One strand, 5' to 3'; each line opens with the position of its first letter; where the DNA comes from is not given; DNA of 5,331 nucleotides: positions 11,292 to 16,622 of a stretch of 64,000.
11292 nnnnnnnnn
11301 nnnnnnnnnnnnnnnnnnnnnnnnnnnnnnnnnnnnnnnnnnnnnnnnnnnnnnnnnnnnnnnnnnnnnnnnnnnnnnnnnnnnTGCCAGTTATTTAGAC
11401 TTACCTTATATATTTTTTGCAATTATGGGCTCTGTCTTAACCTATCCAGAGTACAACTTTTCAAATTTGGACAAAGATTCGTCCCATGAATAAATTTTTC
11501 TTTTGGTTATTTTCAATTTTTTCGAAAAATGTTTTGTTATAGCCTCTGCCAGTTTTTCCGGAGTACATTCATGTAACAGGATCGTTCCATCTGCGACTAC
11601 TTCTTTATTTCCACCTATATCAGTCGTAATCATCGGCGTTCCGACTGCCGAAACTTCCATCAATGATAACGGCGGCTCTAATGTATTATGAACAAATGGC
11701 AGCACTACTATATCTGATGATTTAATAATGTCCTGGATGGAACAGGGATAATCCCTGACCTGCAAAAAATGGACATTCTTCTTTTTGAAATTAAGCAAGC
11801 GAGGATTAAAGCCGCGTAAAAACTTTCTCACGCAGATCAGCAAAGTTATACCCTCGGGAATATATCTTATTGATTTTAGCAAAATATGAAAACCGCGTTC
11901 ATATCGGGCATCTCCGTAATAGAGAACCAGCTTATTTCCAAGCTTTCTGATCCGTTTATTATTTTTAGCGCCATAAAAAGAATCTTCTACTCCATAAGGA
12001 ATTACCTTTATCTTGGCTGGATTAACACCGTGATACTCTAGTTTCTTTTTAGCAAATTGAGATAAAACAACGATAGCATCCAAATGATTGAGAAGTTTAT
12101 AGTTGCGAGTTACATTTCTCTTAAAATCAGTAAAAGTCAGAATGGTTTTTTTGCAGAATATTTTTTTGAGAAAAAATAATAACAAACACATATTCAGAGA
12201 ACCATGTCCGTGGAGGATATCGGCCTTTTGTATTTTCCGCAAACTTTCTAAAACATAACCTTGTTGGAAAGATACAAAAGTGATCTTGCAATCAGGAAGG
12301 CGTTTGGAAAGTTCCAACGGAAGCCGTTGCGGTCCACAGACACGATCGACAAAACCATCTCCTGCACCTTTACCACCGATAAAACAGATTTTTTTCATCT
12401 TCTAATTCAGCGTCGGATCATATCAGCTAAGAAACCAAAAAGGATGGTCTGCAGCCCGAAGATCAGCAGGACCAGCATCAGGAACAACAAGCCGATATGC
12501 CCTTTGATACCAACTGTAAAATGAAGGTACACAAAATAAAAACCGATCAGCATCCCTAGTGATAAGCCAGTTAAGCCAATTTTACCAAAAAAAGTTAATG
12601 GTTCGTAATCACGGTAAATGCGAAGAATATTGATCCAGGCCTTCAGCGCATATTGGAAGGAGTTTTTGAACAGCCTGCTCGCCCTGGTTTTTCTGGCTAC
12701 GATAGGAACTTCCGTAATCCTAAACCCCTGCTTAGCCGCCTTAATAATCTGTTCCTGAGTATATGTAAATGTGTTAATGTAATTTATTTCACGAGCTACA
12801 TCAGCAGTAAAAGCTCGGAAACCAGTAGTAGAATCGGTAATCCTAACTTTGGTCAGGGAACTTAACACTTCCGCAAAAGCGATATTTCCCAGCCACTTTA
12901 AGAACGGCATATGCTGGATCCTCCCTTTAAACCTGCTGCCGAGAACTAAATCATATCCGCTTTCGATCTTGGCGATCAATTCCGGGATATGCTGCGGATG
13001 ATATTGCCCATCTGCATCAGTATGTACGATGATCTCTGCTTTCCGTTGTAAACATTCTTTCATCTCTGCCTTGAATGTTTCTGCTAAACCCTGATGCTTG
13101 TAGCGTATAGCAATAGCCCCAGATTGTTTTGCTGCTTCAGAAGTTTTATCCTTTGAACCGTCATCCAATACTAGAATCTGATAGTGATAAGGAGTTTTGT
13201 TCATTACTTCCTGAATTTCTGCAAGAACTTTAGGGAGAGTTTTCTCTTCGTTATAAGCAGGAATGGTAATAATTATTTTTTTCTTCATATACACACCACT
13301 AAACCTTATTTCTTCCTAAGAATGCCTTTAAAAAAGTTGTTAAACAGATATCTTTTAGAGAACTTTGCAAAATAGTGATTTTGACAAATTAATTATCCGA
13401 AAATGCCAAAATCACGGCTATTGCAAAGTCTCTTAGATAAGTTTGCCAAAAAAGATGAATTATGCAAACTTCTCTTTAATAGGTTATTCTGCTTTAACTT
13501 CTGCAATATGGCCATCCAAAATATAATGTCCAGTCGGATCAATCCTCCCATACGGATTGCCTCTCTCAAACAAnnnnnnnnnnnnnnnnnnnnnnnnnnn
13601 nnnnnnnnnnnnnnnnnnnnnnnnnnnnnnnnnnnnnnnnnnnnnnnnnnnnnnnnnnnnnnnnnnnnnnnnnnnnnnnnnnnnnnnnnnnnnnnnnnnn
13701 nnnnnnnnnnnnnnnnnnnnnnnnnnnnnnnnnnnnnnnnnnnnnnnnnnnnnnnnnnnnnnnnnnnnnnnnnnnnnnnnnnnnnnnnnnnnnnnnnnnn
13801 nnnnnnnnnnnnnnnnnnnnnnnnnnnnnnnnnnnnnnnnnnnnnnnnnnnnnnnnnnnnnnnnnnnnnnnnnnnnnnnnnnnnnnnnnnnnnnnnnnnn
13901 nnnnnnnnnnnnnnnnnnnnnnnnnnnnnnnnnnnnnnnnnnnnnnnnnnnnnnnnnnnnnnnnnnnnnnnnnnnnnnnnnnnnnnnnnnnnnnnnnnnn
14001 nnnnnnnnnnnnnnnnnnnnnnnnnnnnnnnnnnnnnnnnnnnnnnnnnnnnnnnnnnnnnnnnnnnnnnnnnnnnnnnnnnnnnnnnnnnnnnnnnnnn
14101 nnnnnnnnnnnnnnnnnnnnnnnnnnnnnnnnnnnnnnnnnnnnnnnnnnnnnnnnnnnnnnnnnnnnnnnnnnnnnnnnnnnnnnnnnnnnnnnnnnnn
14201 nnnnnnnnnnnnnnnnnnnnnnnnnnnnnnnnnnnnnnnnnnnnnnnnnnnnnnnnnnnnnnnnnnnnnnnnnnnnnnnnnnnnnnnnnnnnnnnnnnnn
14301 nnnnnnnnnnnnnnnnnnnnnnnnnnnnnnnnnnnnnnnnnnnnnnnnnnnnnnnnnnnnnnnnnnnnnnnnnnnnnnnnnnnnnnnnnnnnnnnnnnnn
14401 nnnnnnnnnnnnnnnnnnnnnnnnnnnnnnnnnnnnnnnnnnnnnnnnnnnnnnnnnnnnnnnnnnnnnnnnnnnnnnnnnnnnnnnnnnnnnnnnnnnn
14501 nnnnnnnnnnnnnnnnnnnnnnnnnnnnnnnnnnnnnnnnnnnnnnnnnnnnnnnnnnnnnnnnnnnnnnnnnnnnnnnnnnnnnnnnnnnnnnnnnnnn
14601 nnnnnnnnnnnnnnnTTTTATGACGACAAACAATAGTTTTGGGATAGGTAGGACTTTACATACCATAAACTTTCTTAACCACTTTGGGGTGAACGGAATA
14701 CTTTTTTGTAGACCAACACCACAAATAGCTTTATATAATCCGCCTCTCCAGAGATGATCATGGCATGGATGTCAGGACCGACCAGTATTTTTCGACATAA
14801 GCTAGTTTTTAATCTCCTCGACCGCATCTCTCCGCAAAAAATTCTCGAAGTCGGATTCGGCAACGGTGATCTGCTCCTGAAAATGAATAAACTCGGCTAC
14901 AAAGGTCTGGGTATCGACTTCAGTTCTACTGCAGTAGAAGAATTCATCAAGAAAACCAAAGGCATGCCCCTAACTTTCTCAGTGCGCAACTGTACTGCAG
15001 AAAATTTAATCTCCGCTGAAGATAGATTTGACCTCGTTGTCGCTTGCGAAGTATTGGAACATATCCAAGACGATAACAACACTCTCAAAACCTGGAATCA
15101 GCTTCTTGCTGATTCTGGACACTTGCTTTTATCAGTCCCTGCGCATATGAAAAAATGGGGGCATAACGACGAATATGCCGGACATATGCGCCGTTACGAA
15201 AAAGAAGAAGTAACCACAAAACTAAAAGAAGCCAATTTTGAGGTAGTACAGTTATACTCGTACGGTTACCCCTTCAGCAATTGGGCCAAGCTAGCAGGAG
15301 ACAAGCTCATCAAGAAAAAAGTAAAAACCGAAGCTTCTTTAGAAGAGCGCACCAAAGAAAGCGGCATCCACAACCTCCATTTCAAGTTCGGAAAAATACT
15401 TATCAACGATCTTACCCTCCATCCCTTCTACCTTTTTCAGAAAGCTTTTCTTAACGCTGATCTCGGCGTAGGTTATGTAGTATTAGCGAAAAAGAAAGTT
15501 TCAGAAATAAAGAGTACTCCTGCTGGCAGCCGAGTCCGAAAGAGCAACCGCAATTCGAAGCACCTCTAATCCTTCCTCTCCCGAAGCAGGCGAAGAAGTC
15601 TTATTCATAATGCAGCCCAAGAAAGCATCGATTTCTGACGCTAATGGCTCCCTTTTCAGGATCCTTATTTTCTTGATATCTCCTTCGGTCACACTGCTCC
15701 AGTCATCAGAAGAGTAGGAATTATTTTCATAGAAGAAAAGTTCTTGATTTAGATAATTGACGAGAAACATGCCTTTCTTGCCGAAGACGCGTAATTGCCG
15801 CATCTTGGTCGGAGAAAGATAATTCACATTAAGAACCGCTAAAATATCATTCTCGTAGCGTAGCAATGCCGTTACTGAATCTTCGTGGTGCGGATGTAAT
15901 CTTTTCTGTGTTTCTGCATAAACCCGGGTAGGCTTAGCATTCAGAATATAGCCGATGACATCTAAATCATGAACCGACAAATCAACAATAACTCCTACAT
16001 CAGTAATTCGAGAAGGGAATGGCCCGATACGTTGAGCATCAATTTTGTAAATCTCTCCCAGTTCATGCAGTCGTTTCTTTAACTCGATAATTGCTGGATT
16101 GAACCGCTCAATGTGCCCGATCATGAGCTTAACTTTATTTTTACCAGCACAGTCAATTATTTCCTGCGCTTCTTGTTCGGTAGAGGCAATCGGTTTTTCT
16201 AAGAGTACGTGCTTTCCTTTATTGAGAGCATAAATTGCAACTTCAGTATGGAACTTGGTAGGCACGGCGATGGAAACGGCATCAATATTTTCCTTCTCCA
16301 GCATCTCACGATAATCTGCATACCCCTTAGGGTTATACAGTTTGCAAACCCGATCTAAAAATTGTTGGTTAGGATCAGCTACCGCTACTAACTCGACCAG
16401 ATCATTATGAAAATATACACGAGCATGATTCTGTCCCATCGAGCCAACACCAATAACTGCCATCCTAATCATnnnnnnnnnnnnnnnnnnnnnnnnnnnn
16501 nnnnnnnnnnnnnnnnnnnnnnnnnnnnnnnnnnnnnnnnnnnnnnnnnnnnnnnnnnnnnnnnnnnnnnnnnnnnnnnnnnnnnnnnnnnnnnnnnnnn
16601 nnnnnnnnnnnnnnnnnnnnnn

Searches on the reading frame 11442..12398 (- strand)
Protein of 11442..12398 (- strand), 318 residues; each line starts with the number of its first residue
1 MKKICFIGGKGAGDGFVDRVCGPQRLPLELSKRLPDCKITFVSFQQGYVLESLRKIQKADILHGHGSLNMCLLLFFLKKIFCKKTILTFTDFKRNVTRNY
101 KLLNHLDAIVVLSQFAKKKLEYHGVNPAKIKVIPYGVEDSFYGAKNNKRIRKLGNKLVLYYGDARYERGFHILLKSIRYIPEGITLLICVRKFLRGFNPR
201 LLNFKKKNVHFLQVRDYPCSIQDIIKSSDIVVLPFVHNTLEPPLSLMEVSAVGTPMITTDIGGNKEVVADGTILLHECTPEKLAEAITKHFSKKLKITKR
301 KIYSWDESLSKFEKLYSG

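Call 45: search_protein_families(library=pfam, proteins=[window:11442-12398:-], max_evalue=0.0001)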
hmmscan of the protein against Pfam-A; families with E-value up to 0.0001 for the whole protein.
window:11442-12398:- (318 aa): 3 families
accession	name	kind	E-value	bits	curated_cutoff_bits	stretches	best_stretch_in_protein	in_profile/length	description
PF00534.26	Glycos_transf_1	-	9.7e-15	55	26.4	1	151-294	11-159/172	Glycosyl transferases group 1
PF13692.12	Glyco_trans_1_4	-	7.7e-14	52.6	27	1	156-289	2-138/142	Glycosyl transferases group 1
PF13439.12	Glyco_transf_4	-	1e-08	35.8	28.5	1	50-139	65-168/170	Glycosyltransferase Family 4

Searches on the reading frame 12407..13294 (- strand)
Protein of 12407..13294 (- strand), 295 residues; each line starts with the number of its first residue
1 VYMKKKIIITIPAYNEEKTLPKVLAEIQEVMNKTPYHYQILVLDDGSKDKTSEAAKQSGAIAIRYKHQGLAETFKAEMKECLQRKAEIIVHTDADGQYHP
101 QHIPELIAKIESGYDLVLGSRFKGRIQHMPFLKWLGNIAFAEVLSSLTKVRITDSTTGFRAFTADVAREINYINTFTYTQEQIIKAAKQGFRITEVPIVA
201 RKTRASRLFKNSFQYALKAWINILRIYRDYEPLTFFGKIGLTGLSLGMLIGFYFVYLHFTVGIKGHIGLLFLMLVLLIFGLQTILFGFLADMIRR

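Call 45: search_protein_families(library=pfam, proteins=[window:12407-13294:-], max_evalue=0.0001)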
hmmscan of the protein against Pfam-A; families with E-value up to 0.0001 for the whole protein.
window:12407-13294:- (295 aa): 1 family
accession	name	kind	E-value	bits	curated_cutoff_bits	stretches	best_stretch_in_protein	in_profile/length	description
PF00535.33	Glycos_transf_2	-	3.3e-20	73.1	23.3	1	9-125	2-119/168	Glycosyl transferase family 2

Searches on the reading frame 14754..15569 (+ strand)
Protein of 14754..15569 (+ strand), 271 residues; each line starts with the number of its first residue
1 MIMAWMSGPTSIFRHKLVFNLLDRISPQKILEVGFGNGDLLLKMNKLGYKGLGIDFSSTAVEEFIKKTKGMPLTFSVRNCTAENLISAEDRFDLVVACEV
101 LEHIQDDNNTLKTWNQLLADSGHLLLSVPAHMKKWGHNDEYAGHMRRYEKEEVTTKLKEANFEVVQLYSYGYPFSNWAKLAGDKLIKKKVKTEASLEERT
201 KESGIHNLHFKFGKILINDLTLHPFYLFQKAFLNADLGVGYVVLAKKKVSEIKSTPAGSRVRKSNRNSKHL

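Call 46: search_protein_families(library=ncbifam, proteins=[window:14754-15569:+], max_evalue=0.001)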
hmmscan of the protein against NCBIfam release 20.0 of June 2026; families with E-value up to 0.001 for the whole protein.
window:14754-15569:+ (271 aa): 20 families
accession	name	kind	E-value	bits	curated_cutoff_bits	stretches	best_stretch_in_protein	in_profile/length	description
TIGR01983.1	UbiG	equivalog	8.3e-14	51.4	102.95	1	23-127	46-152/228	bifunctional 2-polyprenyl-6-hydroxyphenol methylase/3-demethylubiquinol 3-O-methyltransferase UbiG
NF043040.1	corrin_prot_MT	hypoth_equivalog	1.9e-10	40.6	180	1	26-126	41-147/216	corrinoid protein-associated methyltransferase CpaM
NF045667.1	MTase_DVU1556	equivalog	3.7e-10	39.6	155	1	23-166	19-164/213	DVU_1556 family methyltransferase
TIGR02072.1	BioC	equivalog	5.6e-07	29.6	184.95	1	15-135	21-143/244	malonyl-ACP O-methyltransferase BioC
TIGR02021.1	BchM-ChlM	equivalog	6.6e-07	29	158.9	1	15-119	42-145/218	magnesium protoporphyrin IX methyltransferase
NF011650.0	PRK15068.1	equivalog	8.6e-07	28.1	209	1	11-127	107-226/324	tRNA 5-methoxyuridine(34)/uridine 5-oxyacetic acid(34) synthase CmoB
NF004851.0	PRK06202.1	equivalog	1.4e-06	28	243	1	6-108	41-146/237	hypothetical protein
NF041255.1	mycofact_MftM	equivalog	1.1e-05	25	200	1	24-111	137-224/289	mycofactocin oligosaccharide methyltransferase MftM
NF008992.0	PRK12335.1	equivalog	1.1e-05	24.8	303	1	15-107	111-202/289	SAM-dependent methyltransferase TehB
NF041650.1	nod_mtase_NodS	equivalog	1.3e-05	25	300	1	28-138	40-153/190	nodulation methyltransferase NodS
TIGR00452.1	TIGR00452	equivalog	1.3e-05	24.1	275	1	16-126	107-219/316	tRNA 5-methoxyuridine(34)/uridine 5-oxyacetic acid(34) synthase CmoB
NF008264.0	PRK11036.1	equivalog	4.4e-05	23.1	366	1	26-125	44-146/261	tRNA uridine 5-oxyacetic acid(34) methyltransferase CmoM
NF041537.1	ArsM_AhpD_UU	exception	4.6e-05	22.4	510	1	28-127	78-181/345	arsenite methyltransferase/AhpD domain selenoprotein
TIGR01934.1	MenG_MenH_UbiE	subfamily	6.5e-05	22.3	158.35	1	13-126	27-141/223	ubiquinone/menaquinone biosynthesis methyltransferase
NF041536.1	ArsM_DUF2284_UU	exception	0.00014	20.4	575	1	27-127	77-181/459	arsenite methyltransferase/DUF2284 domain selenoprotein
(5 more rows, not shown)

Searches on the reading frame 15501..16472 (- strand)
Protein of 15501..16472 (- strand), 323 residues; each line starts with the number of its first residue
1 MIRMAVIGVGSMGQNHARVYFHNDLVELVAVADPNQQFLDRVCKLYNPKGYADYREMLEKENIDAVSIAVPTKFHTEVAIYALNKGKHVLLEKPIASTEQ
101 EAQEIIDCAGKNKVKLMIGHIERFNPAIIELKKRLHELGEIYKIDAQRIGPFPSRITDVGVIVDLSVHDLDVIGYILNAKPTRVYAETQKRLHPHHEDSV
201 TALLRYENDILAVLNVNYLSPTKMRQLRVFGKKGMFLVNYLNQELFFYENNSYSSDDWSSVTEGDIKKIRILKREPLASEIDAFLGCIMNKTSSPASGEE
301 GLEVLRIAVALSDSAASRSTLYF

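Call 13: search_protein_families(library=ncbifam, proteins=[window:15501-16472:-], max_evalue=0.00001)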
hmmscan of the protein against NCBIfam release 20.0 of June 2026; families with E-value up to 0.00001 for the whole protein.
window:15501-16472:- (323 aa): 9 families
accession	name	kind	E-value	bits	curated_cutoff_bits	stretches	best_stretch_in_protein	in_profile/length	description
NF040723.1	UDP-GlcNAcDh_Arch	equivalog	5.9e-99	331.4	450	1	2-314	1-300/302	UDP-N-acetylglucosamine 3-dehydrogenase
TIGR04380.1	myo_inos_iolG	equivalog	5.2e-44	150.5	355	1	1-319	1-327/330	inositol 2-dehydrogenase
NF052479.1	LevoglcsnDh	equivalog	1.3e-20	73.5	650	1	2-145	4-155/386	levoglucosan dehydrogenase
NF041392.1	XylDh_Gfo6_Halo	equivalog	4.9e-20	71.6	350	1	2-320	17-347/350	D-xylose 1-dehydrogenase Gfo6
NF052679.1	InsChiInosDhIolG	equivalog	2.6e-19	69.4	540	1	2-210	3-221/343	bifunctional inositol 2-dehydrogenase/D-chiro-inositol 1-dehydrogenase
NF058561.1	BT_2158_fam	equivalog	3.7e-16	58.8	750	1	3-146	37-182/487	glycoside 3-dehydrogenase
NF007574.0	PRK10206.1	equivalog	4.4e-12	45.7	352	1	52-243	55-252/345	oxidoreductase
NF008607.0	PRK11579.1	subfamily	6.5e-11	41.8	330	1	3-258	6-270/346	oxidoreductase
NF058563.1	BT_2159_fam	equivalog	8.7e-09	34.8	650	1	2-114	1-114/350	disaccharide 3-dehydrogenase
